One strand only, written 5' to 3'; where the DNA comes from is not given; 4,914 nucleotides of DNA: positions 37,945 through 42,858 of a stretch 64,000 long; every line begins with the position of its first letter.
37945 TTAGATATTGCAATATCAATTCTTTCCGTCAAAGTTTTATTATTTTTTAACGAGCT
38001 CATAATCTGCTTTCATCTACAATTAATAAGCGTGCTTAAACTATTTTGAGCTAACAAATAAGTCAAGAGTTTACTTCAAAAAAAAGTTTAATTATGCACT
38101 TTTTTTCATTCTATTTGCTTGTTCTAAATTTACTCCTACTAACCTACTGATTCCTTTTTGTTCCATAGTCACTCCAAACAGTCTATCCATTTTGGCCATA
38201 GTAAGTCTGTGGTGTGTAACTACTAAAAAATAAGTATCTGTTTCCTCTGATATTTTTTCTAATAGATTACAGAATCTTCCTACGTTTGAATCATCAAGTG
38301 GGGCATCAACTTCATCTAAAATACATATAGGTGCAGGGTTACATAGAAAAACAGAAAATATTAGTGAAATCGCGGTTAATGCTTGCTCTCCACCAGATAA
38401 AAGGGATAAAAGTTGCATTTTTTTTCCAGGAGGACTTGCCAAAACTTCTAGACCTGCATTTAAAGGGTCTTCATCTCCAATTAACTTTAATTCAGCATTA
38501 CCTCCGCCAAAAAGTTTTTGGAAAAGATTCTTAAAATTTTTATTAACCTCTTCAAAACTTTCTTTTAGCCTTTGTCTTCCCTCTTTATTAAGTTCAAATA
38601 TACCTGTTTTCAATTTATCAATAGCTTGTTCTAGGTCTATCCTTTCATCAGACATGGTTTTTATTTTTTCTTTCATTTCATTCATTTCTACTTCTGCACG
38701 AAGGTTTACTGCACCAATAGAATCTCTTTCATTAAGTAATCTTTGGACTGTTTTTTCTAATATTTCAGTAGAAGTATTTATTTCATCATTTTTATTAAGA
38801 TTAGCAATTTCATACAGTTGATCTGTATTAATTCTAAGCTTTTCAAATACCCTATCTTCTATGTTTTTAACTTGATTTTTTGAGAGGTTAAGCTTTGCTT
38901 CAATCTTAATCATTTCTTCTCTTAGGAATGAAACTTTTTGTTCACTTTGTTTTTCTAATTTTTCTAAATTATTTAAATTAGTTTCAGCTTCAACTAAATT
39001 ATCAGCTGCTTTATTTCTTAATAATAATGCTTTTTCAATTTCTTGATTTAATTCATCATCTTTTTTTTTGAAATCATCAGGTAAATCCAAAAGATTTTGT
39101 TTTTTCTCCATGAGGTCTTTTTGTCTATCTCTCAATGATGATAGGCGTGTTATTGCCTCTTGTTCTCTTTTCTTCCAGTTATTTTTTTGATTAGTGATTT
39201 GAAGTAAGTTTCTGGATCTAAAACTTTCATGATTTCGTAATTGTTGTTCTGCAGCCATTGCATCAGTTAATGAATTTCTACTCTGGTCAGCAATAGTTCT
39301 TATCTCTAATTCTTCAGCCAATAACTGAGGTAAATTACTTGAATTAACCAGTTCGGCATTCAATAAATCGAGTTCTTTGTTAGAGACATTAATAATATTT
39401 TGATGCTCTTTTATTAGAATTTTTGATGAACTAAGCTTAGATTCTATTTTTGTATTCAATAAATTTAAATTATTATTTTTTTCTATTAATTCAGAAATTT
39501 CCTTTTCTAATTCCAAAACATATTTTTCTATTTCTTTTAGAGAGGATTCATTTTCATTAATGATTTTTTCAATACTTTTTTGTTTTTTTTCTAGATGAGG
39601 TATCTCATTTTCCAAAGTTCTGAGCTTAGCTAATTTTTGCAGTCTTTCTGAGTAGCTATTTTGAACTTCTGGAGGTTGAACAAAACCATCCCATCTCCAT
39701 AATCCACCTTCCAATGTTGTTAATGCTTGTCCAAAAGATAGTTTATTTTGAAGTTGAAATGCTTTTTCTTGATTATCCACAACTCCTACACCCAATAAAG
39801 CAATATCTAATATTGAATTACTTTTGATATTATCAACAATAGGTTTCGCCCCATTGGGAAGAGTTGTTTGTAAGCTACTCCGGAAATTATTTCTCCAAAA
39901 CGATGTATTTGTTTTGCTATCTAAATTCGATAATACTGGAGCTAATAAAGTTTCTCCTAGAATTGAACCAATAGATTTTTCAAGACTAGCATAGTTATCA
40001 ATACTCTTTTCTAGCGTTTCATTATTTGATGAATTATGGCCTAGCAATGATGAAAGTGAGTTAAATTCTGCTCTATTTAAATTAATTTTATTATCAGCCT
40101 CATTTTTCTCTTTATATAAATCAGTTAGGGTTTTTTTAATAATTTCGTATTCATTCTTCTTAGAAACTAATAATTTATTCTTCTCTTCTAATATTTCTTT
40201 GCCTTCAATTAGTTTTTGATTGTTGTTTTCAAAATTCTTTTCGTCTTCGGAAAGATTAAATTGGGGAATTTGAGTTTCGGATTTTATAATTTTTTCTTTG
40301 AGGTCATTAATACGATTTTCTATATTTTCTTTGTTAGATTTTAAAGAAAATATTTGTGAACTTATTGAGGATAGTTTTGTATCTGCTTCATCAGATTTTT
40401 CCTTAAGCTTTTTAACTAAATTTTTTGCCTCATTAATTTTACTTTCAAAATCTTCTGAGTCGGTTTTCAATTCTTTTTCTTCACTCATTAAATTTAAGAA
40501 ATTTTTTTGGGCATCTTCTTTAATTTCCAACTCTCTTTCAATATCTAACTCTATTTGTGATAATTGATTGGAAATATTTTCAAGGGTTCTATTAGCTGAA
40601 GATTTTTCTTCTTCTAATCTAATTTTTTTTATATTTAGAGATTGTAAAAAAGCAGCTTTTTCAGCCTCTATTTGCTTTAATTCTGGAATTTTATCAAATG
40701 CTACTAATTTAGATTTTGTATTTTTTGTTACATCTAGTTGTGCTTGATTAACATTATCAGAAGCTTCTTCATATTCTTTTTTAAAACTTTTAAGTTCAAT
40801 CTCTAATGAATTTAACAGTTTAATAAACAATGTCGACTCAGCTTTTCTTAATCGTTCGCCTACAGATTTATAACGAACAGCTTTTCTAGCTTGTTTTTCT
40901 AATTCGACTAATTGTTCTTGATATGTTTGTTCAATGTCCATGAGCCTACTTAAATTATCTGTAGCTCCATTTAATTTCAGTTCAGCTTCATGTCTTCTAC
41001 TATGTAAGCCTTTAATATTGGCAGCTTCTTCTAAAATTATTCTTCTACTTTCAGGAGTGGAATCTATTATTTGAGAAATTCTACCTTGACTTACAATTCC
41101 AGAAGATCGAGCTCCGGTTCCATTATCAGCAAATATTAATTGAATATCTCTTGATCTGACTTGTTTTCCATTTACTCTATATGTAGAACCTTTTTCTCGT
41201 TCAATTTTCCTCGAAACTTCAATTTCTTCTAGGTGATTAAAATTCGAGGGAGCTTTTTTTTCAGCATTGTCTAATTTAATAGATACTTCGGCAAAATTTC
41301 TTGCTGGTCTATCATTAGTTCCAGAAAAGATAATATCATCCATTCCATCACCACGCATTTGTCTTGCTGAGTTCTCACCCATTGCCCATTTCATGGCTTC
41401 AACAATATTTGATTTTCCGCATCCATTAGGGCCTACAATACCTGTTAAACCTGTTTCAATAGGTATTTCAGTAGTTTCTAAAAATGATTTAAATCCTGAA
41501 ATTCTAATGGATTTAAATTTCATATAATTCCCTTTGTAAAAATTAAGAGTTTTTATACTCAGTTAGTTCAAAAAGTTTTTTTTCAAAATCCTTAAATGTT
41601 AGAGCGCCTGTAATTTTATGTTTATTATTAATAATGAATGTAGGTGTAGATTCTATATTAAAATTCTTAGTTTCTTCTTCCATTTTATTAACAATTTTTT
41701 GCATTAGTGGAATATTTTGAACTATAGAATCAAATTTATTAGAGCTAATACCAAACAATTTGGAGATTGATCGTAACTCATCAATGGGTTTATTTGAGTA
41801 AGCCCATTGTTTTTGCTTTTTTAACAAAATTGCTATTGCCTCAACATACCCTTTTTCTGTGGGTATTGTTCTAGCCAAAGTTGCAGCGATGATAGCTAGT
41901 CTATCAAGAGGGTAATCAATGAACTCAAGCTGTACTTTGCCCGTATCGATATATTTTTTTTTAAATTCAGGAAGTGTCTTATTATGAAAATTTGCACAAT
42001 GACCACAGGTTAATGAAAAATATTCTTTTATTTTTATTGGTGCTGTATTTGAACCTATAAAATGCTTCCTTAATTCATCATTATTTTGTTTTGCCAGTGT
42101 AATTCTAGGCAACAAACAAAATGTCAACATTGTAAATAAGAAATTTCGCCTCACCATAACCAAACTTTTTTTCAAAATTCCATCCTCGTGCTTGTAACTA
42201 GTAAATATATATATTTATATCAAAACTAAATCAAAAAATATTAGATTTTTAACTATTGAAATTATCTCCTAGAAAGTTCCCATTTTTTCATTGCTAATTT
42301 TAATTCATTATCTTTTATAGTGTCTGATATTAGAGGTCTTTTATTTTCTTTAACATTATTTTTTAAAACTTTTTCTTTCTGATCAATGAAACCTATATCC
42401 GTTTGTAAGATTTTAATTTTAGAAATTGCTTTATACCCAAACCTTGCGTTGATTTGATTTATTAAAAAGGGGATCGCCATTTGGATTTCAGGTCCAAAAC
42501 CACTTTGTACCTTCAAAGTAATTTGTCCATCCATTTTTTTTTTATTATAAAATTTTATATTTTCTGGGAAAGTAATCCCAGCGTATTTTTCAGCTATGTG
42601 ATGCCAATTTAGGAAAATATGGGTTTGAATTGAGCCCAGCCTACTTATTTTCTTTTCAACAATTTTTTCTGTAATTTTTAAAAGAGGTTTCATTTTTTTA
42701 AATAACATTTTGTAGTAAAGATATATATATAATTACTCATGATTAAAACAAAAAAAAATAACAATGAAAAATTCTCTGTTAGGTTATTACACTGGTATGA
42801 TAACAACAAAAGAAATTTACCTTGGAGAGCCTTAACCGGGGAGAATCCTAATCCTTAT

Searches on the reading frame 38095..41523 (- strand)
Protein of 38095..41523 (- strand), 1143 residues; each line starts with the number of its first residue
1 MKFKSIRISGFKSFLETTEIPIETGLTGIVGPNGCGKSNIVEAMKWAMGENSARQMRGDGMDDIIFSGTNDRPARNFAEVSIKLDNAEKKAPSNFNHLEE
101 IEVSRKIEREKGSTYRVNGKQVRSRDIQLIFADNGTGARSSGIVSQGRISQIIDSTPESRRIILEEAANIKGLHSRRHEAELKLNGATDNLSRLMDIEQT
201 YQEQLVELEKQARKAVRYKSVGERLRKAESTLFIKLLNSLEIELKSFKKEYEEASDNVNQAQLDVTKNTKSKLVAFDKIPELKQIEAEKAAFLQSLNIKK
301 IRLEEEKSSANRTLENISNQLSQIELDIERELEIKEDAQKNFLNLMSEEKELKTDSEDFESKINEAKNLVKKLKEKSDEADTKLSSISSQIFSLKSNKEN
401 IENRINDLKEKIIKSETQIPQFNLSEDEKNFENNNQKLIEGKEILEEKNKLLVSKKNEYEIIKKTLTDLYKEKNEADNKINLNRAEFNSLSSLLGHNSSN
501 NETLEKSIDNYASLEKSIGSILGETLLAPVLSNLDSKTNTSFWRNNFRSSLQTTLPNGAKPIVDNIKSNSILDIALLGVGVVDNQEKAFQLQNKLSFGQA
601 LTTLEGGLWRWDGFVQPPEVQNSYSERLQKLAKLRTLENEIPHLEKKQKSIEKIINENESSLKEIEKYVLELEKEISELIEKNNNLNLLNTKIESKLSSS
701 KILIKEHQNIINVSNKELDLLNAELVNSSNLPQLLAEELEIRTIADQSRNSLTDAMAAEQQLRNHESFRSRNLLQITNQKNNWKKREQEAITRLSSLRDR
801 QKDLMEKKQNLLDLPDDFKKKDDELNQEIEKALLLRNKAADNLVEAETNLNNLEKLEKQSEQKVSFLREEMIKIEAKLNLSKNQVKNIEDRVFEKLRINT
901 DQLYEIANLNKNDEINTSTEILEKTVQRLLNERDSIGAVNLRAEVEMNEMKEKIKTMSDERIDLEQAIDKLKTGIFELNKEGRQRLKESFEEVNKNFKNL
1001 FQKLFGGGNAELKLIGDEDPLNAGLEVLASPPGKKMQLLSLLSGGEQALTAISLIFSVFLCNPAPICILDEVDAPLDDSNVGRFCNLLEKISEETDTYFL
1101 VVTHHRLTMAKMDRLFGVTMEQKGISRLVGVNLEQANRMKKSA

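Call 34: search_protein_families(library=pfam, proteins=[window:38095-41523:-], max_evalue=1e-8)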
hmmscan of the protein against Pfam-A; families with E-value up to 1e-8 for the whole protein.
window:38095-41523:- (1143 aa): 3 families
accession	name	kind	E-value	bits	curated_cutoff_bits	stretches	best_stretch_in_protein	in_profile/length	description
PF02463.25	SMC_N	-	1.6e-43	149.1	40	1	4-1126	3-219/220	RecF/RecN/SMC N terminal domain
PF13476.12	AAA_23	-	4.9e-16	60.4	27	1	5-260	1-172/201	AAA domain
PF13175.12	AAA_15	-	4.8e-10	40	32.1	1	1-392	1-272/374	AAA ATPase domain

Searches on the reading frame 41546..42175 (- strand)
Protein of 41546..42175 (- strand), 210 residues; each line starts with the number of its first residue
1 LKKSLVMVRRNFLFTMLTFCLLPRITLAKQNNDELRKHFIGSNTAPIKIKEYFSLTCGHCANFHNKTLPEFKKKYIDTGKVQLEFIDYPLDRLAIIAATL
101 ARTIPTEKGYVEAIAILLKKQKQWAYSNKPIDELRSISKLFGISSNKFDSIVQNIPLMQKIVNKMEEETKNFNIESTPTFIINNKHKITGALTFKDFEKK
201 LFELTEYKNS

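Call 34: search_protein_families(library=pfam, proteins=[window:41546-42175:-], max_evalue=1e-8)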
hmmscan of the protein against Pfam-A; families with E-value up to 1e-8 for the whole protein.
window:41546-42175:- (210 aa): 1 family
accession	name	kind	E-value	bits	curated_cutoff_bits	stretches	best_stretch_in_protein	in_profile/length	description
PF13462.12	Thioredoxin_4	-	1.6e-32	113.4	23.2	1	37-199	5-161/165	Thioredoxin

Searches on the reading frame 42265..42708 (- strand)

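Call 6: search_protein_families(library=pfam, proteins=[window:42265-42708:-], max_evalue=0.01)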
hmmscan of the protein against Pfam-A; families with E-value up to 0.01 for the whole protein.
window:42265-42708:- (148 aa): 1 family
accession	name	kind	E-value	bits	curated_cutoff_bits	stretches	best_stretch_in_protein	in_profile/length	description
PF05258.17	DciA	-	0.00017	22.2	24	1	24-100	18-89/89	Dna[CI] antecedent, DciA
